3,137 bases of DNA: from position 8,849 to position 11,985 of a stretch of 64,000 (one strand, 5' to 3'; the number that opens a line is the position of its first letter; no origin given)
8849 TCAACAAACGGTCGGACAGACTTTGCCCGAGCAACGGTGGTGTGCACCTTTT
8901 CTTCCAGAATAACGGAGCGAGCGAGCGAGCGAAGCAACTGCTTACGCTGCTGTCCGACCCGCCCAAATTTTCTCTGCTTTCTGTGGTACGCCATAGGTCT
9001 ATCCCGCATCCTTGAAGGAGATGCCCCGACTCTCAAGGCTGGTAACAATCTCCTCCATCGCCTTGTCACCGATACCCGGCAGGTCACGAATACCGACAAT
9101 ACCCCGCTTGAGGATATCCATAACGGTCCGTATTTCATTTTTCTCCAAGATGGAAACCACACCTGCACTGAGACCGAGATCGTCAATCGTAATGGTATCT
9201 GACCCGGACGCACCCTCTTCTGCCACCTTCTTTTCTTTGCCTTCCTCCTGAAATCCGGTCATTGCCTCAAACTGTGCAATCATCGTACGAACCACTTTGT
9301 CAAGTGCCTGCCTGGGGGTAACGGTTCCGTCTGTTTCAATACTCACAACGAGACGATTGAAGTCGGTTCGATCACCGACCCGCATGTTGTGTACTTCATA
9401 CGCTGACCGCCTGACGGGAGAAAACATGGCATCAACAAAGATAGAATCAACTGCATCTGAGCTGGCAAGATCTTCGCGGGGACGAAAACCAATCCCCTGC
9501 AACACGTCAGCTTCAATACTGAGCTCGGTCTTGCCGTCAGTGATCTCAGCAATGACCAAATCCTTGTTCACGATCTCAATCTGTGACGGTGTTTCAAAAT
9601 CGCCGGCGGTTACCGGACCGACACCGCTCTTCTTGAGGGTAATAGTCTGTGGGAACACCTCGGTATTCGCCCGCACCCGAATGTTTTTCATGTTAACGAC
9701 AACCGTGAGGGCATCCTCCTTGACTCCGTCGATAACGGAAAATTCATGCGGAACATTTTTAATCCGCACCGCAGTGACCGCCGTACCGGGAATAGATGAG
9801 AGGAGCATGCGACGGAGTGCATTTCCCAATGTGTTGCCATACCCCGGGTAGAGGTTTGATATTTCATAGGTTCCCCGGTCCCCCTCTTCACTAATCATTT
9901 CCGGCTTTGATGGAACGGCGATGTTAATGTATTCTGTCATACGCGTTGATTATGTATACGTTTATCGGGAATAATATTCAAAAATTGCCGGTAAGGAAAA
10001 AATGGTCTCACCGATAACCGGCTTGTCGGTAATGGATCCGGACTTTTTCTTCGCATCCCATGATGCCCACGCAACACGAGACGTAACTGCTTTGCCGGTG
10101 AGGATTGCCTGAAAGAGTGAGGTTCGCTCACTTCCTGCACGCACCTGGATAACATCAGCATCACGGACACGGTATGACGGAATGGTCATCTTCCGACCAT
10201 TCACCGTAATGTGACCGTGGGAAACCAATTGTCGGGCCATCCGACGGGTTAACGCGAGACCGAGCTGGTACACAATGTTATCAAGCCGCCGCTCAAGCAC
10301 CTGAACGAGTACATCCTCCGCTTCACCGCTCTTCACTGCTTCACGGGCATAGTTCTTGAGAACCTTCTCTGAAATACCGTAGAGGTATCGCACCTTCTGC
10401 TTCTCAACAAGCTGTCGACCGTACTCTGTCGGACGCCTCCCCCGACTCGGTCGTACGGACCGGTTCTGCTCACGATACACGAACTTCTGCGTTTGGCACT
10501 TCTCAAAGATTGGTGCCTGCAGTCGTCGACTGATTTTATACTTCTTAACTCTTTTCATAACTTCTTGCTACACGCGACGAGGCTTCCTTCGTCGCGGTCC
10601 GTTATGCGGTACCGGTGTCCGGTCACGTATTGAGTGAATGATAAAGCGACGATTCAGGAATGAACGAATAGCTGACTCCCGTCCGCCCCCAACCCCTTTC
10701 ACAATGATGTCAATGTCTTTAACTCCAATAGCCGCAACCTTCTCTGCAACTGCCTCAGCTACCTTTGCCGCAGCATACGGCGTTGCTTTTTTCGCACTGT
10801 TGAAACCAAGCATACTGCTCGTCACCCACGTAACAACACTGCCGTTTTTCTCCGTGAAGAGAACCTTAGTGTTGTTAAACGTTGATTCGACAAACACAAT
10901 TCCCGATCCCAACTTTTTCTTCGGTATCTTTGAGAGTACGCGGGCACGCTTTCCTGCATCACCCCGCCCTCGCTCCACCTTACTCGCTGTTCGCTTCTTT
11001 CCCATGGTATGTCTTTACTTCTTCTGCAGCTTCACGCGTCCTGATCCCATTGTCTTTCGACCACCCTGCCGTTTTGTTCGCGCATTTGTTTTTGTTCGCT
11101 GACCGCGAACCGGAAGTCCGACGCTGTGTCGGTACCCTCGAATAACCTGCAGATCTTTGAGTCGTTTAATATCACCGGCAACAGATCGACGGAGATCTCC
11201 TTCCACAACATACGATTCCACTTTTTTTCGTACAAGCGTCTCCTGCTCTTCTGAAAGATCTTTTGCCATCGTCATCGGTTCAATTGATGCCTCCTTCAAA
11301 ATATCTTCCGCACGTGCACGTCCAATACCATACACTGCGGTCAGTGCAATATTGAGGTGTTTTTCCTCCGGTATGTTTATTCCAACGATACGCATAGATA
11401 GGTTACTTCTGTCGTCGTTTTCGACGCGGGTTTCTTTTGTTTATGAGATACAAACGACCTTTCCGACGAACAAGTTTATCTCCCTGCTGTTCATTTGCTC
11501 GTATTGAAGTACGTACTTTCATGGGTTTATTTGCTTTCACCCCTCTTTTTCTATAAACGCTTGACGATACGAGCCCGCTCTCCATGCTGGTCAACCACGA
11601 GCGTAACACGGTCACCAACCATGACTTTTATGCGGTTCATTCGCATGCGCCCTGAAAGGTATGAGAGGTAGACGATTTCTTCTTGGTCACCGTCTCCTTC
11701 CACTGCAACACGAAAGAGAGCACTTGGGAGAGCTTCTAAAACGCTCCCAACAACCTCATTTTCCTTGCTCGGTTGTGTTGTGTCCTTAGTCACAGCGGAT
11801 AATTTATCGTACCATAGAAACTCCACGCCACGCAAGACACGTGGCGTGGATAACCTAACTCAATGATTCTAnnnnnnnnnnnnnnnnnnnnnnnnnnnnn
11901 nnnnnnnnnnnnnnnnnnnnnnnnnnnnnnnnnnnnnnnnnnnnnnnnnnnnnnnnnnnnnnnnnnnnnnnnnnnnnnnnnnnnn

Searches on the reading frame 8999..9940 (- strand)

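Call 14: search_protein_families(library=pfam, proteins=[window:8999-9940:-], max_evalue=0.001)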
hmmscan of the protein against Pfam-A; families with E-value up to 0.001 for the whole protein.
window:8999-9940:- (313 aa): 4 families
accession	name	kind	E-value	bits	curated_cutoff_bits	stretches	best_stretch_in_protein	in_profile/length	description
PF01000.31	RNA_pol_A_bac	-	2.2e-27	96.1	33.9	1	58-174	1-119/119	RNA polymerase Rpb3/RpoA insert domain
PF01193.29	RNA_pol_L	-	2e-18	66.3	24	1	32-224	5-74/74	RNA polymerase Rpb3/Rpb11 dimerisation domain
PF03118.21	RNA_pol_A_CTD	-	1.8e-05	24.8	23.8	1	248-303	11-66/67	Bacterial RNA polymerase, alpha chain C terminal domain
PF13656.11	RNA_pol_L_2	-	7.9e-05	22.7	27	0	195-227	40-72/75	RNA polymerase Rpb3/Rpb11 dimerisation domain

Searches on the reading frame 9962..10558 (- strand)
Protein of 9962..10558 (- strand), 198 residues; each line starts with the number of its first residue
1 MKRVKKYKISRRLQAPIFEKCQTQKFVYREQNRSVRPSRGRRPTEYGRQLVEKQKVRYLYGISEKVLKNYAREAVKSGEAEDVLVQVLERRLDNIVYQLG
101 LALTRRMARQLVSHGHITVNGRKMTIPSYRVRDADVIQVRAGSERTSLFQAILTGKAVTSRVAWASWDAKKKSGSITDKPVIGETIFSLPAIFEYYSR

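Call 14: search_protein_families(library=pfam, proteins=[window:9962-10558:-], max_evalue=0.001)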
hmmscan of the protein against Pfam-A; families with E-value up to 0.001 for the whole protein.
window:9962-10558:- (198 aa): 3 families
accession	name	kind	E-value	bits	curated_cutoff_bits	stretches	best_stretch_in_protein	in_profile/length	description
PF01479.30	S4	-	1.6e-20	73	22.8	1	90-137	1-48/48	S4 domain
PF00163.24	Ribosomal_S4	-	9.3e-14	52.4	23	1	5-89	5-95/95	Ribosomal protein S4/S9 N-terminal domain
PF22421.1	SYY_C-terminal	-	3.5e-05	24.1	27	1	91-138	20-67/83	Tyrosine--tRNA ligase SYY-like C-terminal domain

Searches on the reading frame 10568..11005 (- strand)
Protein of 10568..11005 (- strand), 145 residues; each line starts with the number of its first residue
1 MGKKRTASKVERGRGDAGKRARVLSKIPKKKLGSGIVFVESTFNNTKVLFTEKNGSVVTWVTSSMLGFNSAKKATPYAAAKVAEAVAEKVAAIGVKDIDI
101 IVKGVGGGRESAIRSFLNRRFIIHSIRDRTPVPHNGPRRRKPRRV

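Call 14: search_protein_families(library=pfam, proteins=[window:10568-11005:-], max_evalue=0.001)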
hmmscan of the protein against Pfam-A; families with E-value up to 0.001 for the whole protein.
window:10568-11005:- (145 aa): 1 family
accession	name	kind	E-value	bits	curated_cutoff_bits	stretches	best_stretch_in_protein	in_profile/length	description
PF00411.24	Ribosomal_S11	-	4.6e-30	104.7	25.1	1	35-144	1-110/110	Ribosomal protein S11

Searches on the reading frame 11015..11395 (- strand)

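Call 14: search_protein_families(library=pfam, proteins=[window:11015-11395:-], max_evalue=0.001)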
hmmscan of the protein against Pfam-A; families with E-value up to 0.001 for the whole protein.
window:11015-11395:- (126 aa): 1 family
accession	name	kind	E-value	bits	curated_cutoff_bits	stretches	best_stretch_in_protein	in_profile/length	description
PF00416.27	Ribosomal_S13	-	1.5e-28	100.2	31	1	2-107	1-128/128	Ribosomal protein S13/S18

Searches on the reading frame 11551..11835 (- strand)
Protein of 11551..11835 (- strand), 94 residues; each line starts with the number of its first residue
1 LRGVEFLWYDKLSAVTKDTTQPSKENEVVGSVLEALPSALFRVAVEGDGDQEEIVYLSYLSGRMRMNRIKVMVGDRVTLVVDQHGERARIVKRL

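Call 14: search_protein_families(library=pfam, proteins=[window:11551-11835:-], max_evalue=0.001)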
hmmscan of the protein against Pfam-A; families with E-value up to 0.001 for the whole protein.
window:11551-11835:- (94 aa): 1 family
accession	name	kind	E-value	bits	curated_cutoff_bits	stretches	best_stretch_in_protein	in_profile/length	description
PF01176.25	eIF-1a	-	1.2e-11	44.6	30.2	1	26-93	1-64/64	Translation initiation factor 1A / IF-1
